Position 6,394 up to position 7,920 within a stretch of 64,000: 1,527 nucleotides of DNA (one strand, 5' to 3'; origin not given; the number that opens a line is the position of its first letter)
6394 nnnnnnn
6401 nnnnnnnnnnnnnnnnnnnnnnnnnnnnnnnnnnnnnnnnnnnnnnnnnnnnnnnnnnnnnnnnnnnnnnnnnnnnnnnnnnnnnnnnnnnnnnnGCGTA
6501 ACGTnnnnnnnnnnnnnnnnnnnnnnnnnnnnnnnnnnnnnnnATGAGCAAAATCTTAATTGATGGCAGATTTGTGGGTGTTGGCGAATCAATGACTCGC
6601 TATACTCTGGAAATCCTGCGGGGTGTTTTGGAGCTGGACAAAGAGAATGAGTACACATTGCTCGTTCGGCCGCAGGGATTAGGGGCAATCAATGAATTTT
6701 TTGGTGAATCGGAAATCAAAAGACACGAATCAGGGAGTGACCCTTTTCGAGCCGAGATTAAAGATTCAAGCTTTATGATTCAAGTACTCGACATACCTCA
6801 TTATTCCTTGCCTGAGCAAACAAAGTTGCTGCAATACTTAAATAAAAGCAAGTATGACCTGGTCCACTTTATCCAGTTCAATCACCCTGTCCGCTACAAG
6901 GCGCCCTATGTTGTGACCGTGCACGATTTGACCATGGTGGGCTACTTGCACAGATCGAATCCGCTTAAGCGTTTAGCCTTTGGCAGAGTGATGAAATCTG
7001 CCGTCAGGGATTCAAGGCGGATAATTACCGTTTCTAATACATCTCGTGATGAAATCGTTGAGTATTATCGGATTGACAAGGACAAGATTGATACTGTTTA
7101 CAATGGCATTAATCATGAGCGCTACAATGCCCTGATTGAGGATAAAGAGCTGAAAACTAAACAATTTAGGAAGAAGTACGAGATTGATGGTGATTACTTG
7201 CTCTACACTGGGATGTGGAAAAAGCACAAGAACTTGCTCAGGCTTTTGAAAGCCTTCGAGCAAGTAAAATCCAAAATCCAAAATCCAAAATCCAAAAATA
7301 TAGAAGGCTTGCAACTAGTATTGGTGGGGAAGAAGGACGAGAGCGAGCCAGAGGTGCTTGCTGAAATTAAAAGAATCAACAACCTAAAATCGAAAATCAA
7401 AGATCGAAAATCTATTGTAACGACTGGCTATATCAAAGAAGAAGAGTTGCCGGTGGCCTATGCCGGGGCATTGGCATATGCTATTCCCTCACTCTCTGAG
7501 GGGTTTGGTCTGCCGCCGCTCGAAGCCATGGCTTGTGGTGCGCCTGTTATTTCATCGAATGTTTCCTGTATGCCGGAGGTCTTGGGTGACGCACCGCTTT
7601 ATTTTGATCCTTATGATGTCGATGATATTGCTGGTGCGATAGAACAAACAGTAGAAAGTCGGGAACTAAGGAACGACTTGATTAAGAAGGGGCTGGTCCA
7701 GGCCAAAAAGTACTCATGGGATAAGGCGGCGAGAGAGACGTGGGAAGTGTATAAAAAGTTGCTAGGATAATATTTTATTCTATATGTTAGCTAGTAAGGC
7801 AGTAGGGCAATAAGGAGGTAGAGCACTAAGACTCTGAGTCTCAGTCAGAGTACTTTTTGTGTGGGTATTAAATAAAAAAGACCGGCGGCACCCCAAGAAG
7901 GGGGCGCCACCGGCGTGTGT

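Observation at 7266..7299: In-frame heptanucleotide repeat (AAAATCC)x4 inside a GT4 glycosyltransferase: possible slipped-strand phase-variation switch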

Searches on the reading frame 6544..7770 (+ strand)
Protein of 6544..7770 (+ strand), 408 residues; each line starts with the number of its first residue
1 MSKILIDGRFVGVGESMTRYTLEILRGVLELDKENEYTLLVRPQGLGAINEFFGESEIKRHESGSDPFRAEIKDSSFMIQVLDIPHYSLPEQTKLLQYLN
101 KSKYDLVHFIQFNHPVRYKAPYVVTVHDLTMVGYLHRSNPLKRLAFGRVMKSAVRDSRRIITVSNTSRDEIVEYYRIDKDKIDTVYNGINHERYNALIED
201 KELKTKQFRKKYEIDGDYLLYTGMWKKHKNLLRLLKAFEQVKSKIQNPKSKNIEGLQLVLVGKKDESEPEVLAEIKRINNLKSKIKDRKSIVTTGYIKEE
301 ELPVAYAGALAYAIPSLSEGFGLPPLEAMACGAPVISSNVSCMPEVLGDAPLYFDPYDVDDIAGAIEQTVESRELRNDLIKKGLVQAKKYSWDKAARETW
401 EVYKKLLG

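Call 6: search_protein_families(library=pfam, proteins=[window:6544-7770:+], max_evalue=0.01)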
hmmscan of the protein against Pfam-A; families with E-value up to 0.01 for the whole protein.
window:6544-7770:+ (408 aa): 8 families
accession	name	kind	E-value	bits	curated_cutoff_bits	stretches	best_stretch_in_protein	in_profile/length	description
PF00534.26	Glycos_transf_1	-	1.1e-29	103.6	26.4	1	207-383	4-169/172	Glycosyl transferases group 1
PF13692.12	Glyco_trans_1_4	-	5.3e-24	85.5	27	1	218-370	3-140/142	Glycosyl transferases group 1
PF13439.12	Glyco_transf_4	-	1.2e-17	64.9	28.5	1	82-193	51-170/170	Glycosyltransferase Family 4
PF13579.12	Glyco_trans_4_4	-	7.8e-10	39.7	29.7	1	89-188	57-158/158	Glycosyl transferase 4-like domain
PF20706.3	GT4-conflict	-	8.7e-08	32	26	1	229-350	212-323/385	Family 4 Glycosyltransferase in conflict systems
PF00982.27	Glyco_transf_20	-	1.1e-06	28.1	32.5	1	157-390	215-458/473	Glycosyltransferase family 20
PF13524.12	Glyco_trans_1_2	-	1.4e-05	25.5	25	1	290-397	28-140/144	Glycosyl transferase-like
PF08323.17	Glyco_transf_5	-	0.0049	17.1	22.7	1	114-175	153-228/239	Starch synthase catalytic domain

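Call 9: find_homologous_proteins(query=window:6544-7770:+, max_evalue=1e-20)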
Query window:6544-7770:+ (408 aa): 5967 proteins with E <= 1e-20 among 8000 candidates; the best 120 are listed.
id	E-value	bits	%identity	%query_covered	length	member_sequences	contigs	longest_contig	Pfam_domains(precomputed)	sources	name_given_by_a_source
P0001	2.9e-269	910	100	100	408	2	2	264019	PF00534.27,PF13579.13,PF00982.28,PF13524.13,PF13439.13,PF20706.4,PF13692.13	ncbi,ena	ncbi:MAG: glycosyltransferase family 1 protein [Patescibacteria group bacterium]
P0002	4.9e-160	551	63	100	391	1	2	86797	PF00534.27,PF13579.13,PF00982.28,PF13524.13,PF13439.13,PF20706.4,PF13692.13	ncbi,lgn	-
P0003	1.0e-151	523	61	100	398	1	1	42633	PF00534.27,PF00982.28,PF13524.13,PF13439.13,PF20706.4,PF13692.13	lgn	-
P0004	1.2e-150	520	58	100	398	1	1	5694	PF00534.27,PF00982.28,PF13524.13,PF13439.13,PF20706.4,PF13692.13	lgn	-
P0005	1.8e-150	519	57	100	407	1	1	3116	PF00534.27,PF00982.28,PF13439.13,PF20706.4,PF13692.13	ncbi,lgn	-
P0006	1.3e-148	513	58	100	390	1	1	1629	PF00534.27,PF00982.28,PF13524.13,PF13439.13,PF20706.4,PF13692.13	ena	-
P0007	2.2e-148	512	57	100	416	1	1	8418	PF00534.27,PF13524.13,PF13439.13,PF20706.4,PF13692.13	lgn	-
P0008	2.3e-148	512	59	99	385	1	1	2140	PF00534.27,PF13524.13,PF13439.13,PF20706.4,PF13692.13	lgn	-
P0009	1.7e-147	509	57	100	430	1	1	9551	PF00534.27,PF00982.28,PF13524.13,PF13439.13,PF20706.4,PF13692.13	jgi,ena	-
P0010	4.7e-147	508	60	99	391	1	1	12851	PF00534.27,PF13524.13,PF13439.13,PF20706.4,PF13692.13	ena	-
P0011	6.1e-147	508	57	100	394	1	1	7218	PF00534.27,PF00982.28,PF13524.13,PF13439.13,PF20706.4,PF13692.13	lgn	-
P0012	6.5e-147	507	57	100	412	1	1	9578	PF00534.27,PF00982.28,PF13524.13,PF13439.13,PF20706.4,PF13692.13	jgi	-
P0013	7.4e-147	507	56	99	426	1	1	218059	PF00534.27,PF13524.13,PF13439.13,PF20706.4,PF13692.13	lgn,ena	-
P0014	3.5e-146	505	55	100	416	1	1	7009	PF00534.27,PF13524.13,PF13439.13,PF20706.4,PF13692.13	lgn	-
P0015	1.0e-145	504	57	100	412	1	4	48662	PF00534.27,PF13579.13,PF00982.28,PF13524.13,PF13439.13,PF20706.4,PF13692.13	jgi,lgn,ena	-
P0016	2.1e-145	502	57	100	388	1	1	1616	PF00534.27,PF13579.13,PF13524.13,PF13439.13,PF20706.4,PF13692.13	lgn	-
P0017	3.9e-145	502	55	100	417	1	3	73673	PF00534.27,PF00982.28,PF13524.13,PF13439.13,PF20706.4,PF13692.13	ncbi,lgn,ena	-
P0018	4.0e-145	502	57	100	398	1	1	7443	PF00534.27,PF00982.28,PF13524.13,PF13439.13,PF20706.4,PF13692.13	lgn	-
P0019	1.1e-144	500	56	100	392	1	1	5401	PF00534.27,PF00982.28,PF13524.13,PF13439.13,PF20706.4,PF13692.13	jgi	jgi:glycosyltransferase involved in cell wall biosynthesis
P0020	2.5e-144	499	56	100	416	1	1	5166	PF00534.27,PF13524.13,PF13439.13,PF20706.4,PF13692.13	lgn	-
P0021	5.3e-144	498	58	100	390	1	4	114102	PF00534.27,PF13579.13,PF13524.13,PF13439.13,PF20706.4,PF13692.13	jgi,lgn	-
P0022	6.1e-144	498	56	99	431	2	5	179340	PF00534.27,PF13579.13,PF13524.13,PF13439.13,PF20706.4,PF13692.13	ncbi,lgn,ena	ncbi:MAG: glycosyltransferase family 1 protein [Patescibacteria group bacterium]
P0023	1.9e-143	496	57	100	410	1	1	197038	PF00534.27,PF00982.28,PF13524.13,PF13439.13,PF20706.4,PF13692.13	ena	-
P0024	5.0e-143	495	57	100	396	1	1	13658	PF00534.27,PF00982.28,PF13524.13,PF13439.13,PF20706.4,PF13692.13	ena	-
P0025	5.1e-143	495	55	99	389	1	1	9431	PF00534.27,PF00982.28,PF13524.13,PF13439.13,PF20706.4,PF13692.13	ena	-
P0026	6.7e-143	494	56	100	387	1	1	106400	PF00534.27,PF00982.28,PF13439.13,PF13692.13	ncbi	-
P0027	3.9e-142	492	57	100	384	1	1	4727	PF00534.27,PF00982.28,PF13524.13,PF13439.13,PF20706.4,PF13692.13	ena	-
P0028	3.9e-142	492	57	100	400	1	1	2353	PF00534.27,PF00982.28,PF13524.13,PF13439.13,PF20706.4,PF13692.13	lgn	-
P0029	4.3e-142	492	54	100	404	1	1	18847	PF00534.27,PF13524.13,PF13439.13,PF20706.4,PF13692.13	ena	-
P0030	1.8e-141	490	57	100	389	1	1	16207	PF00534.27,PF00982.28,PF13524.13,PF13439.13,PF20706.4,PF13692.13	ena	-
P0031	1.7e-140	486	55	99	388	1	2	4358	PF00534.27,PF13579.13,PF00982.28,PF13524.13,PF13439.13,PF20706.4,PF13692.13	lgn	-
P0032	2.7e-140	486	55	100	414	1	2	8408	PF00534.27,PF00982.28,PF13524.13,PF13439.13,PF20706.4,PF13692.13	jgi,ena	-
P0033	4.0e-140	485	56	100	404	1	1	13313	PF00534.27,PF00982.28,PF13524.13,PF13439.13,PF20706.4,PF13692.13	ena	-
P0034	5.6e-140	485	54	100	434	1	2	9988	PF00534.27,PF13524.13,PF13439.13,PF20706.4,PF13692.13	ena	-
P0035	7.8e-140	484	57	100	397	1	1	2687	PF00534.27,PF13579.13,PF13439.13,PF20706.4,PF13692.13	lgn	-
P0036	4.7e-139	482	56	100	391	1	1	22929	PF00534.27,PF13439.13,PF20706.4,PF13692.13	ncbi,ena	ncbi:MAG: glycosyltransferase family 1 protein [bacterium]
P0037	4.9e-139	482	55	100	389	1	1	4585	PF00534.27,PF00982.28,PF13524.13,PF13439.13,PF20706.4,PF13692.13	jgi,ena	-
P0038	5.3e-139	481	55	100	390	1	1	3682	PF00534.27,PF00982.28,PF13524.13,PF13439.13,PF20706.4,PF13692.13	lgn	-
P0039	5.5e-139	481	56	100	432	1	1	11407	PF00534.27,PF13579.13,PF00982.28,PF13524.13,PF13439.13,PF20706.4,PF13692.13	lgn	-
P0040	9.3e-139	481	55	99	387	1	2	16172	PF00534.27,PF00982.28,PF13524.13,PF13439.13,PF20706.4,PF13692.13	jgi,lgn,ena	-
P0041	1.1e-138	480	55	100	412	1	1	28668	PF00534.27,PF13439.13,PF20706.4,PF13692.13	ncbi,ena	-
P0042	1.8e-138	480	54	99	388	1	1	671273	PF00534.27,PF00982.28,PF13524.13,PF13439.13,PF20706.4,PF13692.13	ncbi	-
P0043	2.1e-138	479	55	100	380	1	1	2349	PF00534.27,PF13524.13,PF13439.13,PF20706.4,PF13692.13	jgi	-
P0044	7.8e-138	478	55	100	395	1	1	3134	PF00534.27,PF13524.13,PF13439.13,PF20706.4,PF13692.13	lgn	-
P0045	9.3e-138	477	56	100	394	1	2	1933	PF00534.27,PF00982.28,PF13524.13,PF13439.13,PF20706.4,PF13692.13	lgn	-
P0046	1.5e-137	477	54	100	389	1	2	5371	PF00534.27,PF00982.28,PF13524.13,PF13439.13,PF20706.4,PF13692.13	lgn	-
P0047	1.6e-137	477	56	100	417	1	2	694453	PF00534.27,PF13524.13,PF13439.13,PF20706.4,PF13692.13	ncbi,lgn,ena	-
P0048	2.0e-137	476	54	100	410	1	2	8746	PF00534.27,PF13579.13,PF13439.13,PF20706.4,PF13692.13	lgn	-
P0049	3.2e-137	476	52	100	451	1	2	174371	PF00534.27,PF13524.13,PF13439.13,PF20706.4,PF13692.13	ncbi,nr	ncbi:MAG: Capsular glucan synthase [bacterium ADurb.Bin212]|nr:MAG: Capsular glucan synthase [bacter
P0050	5.3e-137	475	53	99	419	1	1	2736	PF00534.27,PF00982.28,PF13524.13,PF13439.13,PF20706.4,PF13692.13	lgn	-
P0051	6.0e-137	475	54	100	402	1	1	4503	PF00534.27,PF00982.28,PF13524.13,PF13439.13,PF20706.4,PF13692.13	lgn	-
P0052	9.1e-137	474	56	100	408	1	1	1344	PF00534.27,PF13579.13,PF13524.13,PF13439.13,PF20706.4,PF13692.13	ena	-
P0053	9.8e-137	474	53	100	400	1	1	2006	PF00534.27,PF13524.13,PF13439.13,PF20706.4,PF13692.13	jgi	jgi:glycosyltransferase involved in cell wall biosynthesis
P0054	1.1e-136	474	56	100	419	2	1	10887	PF00534.27,PF00982.28,PF13524.13,PF13439.13,PF20706.4,PF13692.13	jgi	-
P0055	1.2e-136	474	55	100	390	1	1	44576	PF00534.27,PF13524.13,PF13439.13,PF20706.4,PF13692.13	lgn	-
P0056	1.4e-136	473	54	100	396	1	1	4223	PF00534.27,PF00982.28,PF13439.13,PF20706.4,PF13692.13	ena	-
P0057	1.7e-136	473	55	100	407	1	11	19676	PF00534.27,PF00982.28,PF13524.13,PF13439.13,PF20706.4,PF13692.13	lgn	-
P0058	2.3e-136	473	54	100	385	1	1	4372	PF00534.27,PF13524.13,PF13439.13,PF20706.4,PF13692.13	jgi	jgi:glycosyltransferase involved in cell wall biosynthesis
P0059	3.3e-136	472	52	100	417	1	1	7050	PF00534.27,PF00982.28,PF13524.13,PF13439.13,PF20706.4,PF13692.13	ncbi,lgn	-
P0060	3.8e-136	472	55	99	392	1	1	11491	PF00534.27,PF00982.28,PF13524.13,PF13439.13,PF20706.4,PF13692.13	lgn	-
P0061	4.2e-136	472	55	100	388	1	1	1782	PF00534.27,PF13524.13,PF13439.13,PF20706.4,PF13692.13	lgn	-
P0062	9.5e-136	471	54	100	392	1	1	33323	PF00534.27,PF13524.13,PF13439.13,PF20706.4,PF13692.13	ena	-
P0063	1.0e-135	471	57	99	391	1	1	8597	PF00534.27,PF13524.13,PF13439.13,PF20706.4,PF13692.13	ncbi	-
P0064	1.4e-135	470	54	100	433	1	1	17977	PF00534.27,PF13524.13,PF13439.13,PF20706.4,PF13692.13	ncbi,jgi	jgi:glycosyltransferase involved in cell wall biosynthesis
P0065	1.4e-135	470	54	99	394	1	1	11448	PF00534.27,PF13579.13,PF13524.13,PF13439.13,PF20706.4,PF13692.13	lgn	-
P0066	2.5e-135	469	52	100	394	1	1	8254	PF00534.27,PF13524.13,PF13439.13,PF20706.4,PF13692.13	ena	-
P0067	2.6e-135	469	56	99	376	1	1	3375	PF00534.27,PF00982.28,PF13524.13,PF13439.13,PF20706.4,PF13692.13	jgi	-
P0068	2.7e-135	469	50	99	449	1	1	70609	PF00534.27,PF00982.28,PF13524.13,PF13439.13,PF20706.4,PF13692.13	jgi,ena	-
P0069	3.0e-135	469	55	100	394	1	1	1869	PF00534.27,PF00982.28,PF13524.13,PF13439.13,PF20706.4,PF13692.13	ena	-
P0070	3.5e-135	469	54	100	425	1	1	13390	PF00534.27,PF13524.13,PF13439.13,PF20706.4,PF13692.13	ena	-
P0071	9.1e-135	467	52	100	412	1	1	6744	PF00534.27,PF13579.13,PF00982.28,PF13439.13,PF20706.4,PF13692.13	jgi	-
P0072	1.3e-134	467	56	99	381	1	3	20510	PF00534.27,PF13524.13,PF13439.13,PF20706.4,PF13692.13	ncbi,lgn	-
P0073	1.8e-134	466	53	100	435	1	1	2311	PF00534.27,PF13524.13,PF13439.13,PF20706.4,PF13692.13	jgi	jgi:glycosyltransferase involved in cell wall biosynthesis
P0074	3.7e-134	465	52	100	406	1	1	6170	PF00534.27,PF00982.28,PF13524.13,PF13439.13,PF20706.4,PF13692.13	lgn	-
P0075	4.4e-134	465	55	100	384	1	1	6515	PF00534.27,PF00982.28,PF13524.13,PF13439.13,PF20706.4,PF13692.13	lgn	-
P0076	4.6e-134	465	50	100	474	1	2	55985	PF00534.27,PF13524.13,PF13439.13,PF20706.4,PF13692.13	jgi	jgi:glycosyltransferase involved in cell wall biosynthesis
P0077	5.5e-134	465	54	99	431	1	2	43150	PF00534.27,PF13439.13,PF20706.4,PF13692.13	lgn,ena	-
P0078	6.2e-134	465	52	100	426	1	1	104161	PF00534.27,PF13524.13,PF13439.13,PF20706.4,PF13692.13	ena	-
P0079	6.3e-134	465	52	100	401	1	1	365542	PF00534.27,PF00982.28,PF13524.13,PF13439.13,PF20706.4,PF13692.13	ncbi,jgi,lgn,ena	ncbi:MAG: glycosyltransferase family 1 protein [Patescibacteria group bacterium]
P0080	1.8e-133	463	55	100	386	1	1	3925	PF00534.27,PF13524.13,PF13439.13,PF20706.4,PF13692.13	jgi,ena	-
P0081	2.0e-133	463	54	99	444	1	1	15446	PF00534.27,PF13524.13,PF13439.13,PF20706.4,PF13692.13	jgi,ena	-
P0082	2.7e-133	463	53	100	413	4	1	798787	PF00534.27,PF13524.13,PF13439.13,PF20706.4,PF13692.13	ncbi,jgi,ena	ncbi:MAG: glycosyltransferase family 1 protein [Patescibacteria group bacterium]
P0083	2.9e-133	463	51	100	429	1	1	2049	PF00534.27,PF13524.13,PF13439.13,PF20706.4,PF13692.13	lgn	-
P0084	5.8e-133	461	54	100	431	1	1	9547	PF00534.27,PF13524.13,PF13439.13,PF20706.4,PF13692.13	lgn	-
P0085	8.1e-133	461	53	100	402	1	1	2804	PF00534.27,PF00982.28,PF13439.13,PF13692.13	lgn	-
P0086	8.2e-133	461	53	100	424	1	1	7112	PF00534.27,PF13524.13,PF13439.13,PF20706.4,PF13692.13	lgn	-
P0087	1.1e-132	461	53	100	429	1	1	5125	PF00534.27,PF13579.13,PF13524.13,PF13439.13,PF20706.4,PF13692.13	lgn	-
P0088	2.3e-132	460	53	100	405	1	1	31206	PF00534.27,PF00982.28,PF13524.13,PF13439.13,PF20706.4,PF13692.13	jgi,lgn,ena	-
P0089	2.3e-132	460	54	99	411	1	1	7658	PF00534.27,PF13524.13,PF13439.13,PF20706.4,PF13692.13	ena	-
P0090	3.0e-132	459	53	100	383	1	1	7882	PF00534.27,PF13524.13,PF13439.13,PF20706.4,PF13692.13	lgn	-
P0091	3.8e-132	459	52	100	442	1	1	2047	PF00534.27,PF13524.13,PF13439.13,PF20706.4,PF13692.13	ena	-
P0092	4.1e-132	459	54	100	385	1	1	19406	PF00534.27,PF00982.28,PF13524.13,PF13439.13,PF20706.4,PF13692.13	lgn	-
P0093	8.0e-132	458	55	99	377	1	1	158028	PF00534.27,PF00982.28,PF13524.13,PF13439.13,PF20706.4,PF13692.13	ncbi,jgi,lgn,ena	ncbi:MAG: glycosyltransferase family 1 protein [Patescibacteria group bacterium]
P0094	2.1e-131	456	55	100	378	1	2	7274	PF00534.27,PF13579.13,PF13524.13,PF13439.13,PF20706.4,PF13692.13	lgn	-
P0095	3.1e-131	456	54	100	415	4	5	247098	PF00534.27,PF00982.28,PF13524.13,PF13439.13,PF20706.4,PF13692.13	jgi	-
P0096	5.5e-131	455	51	100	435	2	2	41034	PF00534.27,PF00982.28,PF13524.13,PF13439.13,PF20706.4,PF13692.13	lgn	-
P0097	8.2e-131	454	52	100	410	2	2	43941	PF00534.27,PF00982.28,PF13524.13,PF13439.13,PF20706.4,PF13692.13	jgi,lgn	jgi:glycosyltransferase involved in cell wall biosynthesis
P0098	1.6e-130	453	51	100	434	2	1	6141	PF00534.27,PF00982.28,PF13524.13,PF13439.13,PF20706.4,PF13692.13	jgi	-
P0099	1.7e-130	453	52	100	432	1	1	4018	PF00534.27,PF13579.13,PF00982.28,PF13524.13,PF13439.13,PF20706.4,PF13692.13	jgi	jgi:glycosyltransferase involved in cell wall biosynthesis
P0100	2.0e-130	453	52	99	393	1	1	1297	PF00534.27,PF00982.28,PF13524.13,PF13439.13,PF20706.4,PF13692.13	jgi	-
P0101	2.9e-130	453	53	99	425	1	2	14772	PF00534.27,PF13524.13,PF13439.13,PF20706.4,PF13692.13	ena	-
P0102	3.2e-130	453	52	99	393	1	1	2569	PF00534.27,PF00982.28,PF13524.13,PF13439.13,PF20706.4,PF13692.13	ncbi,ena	-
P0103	5.9e-130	452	50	100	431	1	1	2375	PF00534.27,PF00982.28,PF13524.13,PF13439.13,PF20706.4,PF13692.13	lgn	-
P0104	1.3e-129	451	54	100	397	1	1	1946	PF00534.27,PF13579.13,PF00982.28,PF13524.13,PF13439.13,PF20706.4,PF13692.13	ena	-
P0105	1.3e-129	450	54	100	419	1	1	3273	PF00534.27,PF13579.13,PF13524.13,PF13439.13,PF20706.4,PF13692.13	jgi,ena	-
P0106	1.8e-129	450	54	100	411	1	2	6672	PF00534.27,PF00982.28,PF13524.13,PF13439.13,PF20706.4,PF13692.13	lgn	-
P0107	3.7e-129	449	50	100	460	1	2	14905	PF00534.27,PF13524.13,PF13439.13,PF20706.4,PF13692.13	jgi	jgi:glycosyltransferase involved in cell wall biosynthesis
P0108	5.1e-129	449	54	100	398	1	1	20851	PF00534.27,PF00982.28,PF13524.13,PF13439.13,PF20706.4,PF13692.13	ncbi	-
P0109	1.2e-128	447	53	96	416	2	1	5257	PF00534.27,PF13524.13,PF13439.13,PF20706.4,PF13692.13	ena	-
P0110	1.4e-128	447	53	100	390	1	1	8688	PF00534.27,PF13579.13,PF00982.28,PF13524.13,PF13439.13,PF20706.4,PF13692.13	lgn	-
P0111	1.4e-128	447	52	100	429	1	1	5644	PF00534.27,PF13524.13,PF13439.13,PF20706.4,PF13692.13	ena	-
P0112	1.5e-128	447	52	99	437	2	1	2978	PF00534.27,PF13579.13,PF13524.13,PF13439.13,PF20706.4,PF13692.13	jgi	-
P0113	3.8e-128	446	52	100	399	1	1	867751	PF00534.27,PF13439.13,PF20706.4,PF13692.13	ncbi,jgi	ncbi:MAG: glycosyltransferase family 1 protein [Patescibacteria group bacterium]|jgi:glycosyltransfe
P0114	3.9e-128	446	52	100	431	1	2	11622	PF00534.27,PF13579.13,PF13524.13,PF13439.13,PF20706.4,PF13692.13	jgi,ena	-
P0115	5.3e-128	445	53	100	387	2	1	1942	PF00534.27,PF00982.28,PF13439.13,PF20706.4,PF13692.13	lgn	-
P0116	9.3e-128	444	51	96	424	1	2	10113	PF00534.27,PF00982.28,PF13524.13,PF13439.13,PF20706.4,PF13692.13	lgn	-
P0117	2.7e-127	443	53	99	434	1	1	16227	PF00534.27,PF00982.28,PF13524.13,PF13439.13,PF20706.4,PF13692.13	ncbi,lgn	-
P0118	1.2e-126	441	53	100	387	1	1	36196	PF00534.27,PF13524.13,PF13439.13,PF20706.4,PF13692.13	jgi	jgi:glycosyltransferase involved in cell wall biosynthesis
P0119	1.3e-126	441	52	100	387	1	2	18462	PF00534.27,PF13579.13,PF00982.28,PF13524.13,PF13439.13,PF20706.4,PF13692.13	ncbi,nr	ncbi:MAG: Mannosylfructose-phosphate synthase [bacterium ADurb.Bin400]|nr:MAG: Mannosylfructose-phos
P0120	2.4e-126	440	53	99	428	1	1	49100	PF00534.27,PF13579.13,PF13439.13,PF20706.4,PF13692.13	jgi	jgi:glycosyltransferase involved in cell wall biosynthesis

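Call 12: find_encoding_contigs(protein=P0001, flank=3000, max_places=6)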
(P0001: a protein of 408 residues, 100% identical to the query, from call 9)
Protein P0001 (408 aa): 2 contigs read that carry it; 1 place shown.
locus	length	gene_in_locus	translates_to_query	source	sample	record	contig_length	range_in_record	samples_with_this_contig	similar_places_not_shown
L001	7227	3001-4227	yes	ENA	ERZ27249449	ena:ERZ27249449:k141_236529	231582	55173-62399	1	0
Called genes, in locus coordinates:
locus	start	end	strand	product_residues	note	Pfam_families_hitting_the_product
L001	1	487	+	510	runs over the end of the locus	PF13231:PMT_2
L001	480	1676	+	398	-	PF04932:Wzy_C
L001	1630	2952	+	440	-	-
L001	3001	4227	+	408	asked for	PF13579:Glyco_trans_4_4, PF13439:Glyco_transf_4, PF00982:Glyco_transf_20 (weak), PF00534:Glycos_transf_1, PF13692:Glyco_trans_1_4, PF20706:GT4-conflict (weak), PF13524:Glyco_trans_1_2 (weak)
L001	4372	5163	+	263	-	-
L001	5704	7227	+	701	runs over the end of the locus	PF03030:H_PPase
